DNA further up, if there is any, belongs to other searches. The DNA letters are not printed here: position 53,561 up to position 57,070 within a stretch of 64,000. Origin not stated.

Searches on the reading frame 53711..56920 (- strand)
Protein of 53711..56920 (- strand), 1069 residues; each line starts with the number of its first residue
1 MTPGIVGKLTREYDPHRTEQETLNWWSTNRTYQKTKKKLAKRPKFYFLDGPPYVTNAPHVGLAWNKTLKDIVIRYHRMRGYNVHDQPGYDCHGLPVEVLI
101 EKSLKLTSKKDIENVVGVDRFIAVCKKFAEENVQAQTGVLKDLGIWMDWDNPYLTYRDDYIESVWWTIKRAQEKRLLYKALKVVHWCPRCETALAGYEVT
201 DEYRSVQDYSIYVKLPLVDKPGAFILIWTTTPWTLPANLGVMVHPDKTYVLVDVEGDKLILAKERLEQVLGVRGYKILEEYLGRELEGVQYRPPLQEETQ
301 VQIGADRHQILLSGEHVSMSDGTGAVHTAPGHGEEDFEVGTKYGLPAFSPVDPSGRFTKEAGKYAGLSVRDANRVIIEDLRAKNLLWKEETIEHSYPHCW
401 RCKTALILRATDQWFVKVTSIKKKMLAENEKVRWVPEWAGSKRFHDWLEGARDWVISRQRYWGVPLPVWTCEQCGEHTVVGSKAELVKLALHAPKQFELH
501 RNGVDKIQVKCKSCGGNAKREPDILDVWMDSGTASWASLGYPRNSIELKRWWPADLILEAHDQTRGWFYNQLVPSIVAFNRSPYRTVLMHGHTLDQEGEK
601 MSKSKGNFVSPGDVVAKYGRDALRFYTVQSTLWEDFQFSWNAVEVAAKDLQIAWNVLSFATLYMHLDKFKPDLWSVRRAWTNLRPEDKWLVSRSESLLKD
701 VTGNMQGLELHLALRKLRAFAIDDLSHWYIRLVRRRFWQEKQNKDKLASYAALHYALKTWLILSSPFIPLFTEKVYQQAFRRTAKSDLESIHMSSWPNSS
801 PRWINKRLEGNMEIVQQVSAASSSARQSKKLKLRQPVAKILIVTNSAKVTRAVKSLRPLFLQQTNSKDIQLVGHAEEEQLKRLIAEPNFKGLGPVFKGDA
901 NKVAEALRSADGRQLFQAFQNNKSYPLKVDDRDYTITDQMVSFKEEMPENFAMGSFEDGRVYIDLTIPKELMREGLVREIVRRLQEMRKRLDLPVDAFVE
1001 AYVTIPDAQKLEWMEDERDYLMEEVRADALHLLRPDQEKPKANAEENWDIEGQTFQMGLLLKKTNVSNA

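Call 10: search_protein_families(library=pfam, proteins=[window:53711-56920:-])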
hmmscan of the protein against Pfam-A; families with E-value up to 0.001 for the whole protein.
window:53711-56920:- (1069 aa): 6 families
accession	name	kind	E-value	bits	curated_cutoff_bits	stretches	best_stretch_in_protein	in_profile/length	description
PF00133.28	tRNA-synt_1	-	2e-128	429.1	22.7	1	22-638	2-413/414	tRNA synthetases class I (I, L, M and V)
PF08264.19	Anticodon_1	-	1e-31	110.2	25.1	1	687-839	1-146/148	Anticodon-binding domain of tRNA ligase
PF19302.4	DUF5915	-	1.5e-21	77.3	27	1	865-1055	9-188/195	Domain of unknown function (DUF5915)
PF09334.17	tRNA-synt_1g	-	9.7e-21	74.4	20.1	2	567-643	294-371/391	tRNA synthetases class I (M)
PF01406.26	tRNA-synt_1e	-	3.8e-08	33.5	27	1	575-646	229-299/301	tRNA synthetases class I (C) catalytic domain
PF01921.24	tRNA-synt_1f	-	7.1e-05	22.3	27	1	592-644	274-326/360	tRNA synthetases class I (K)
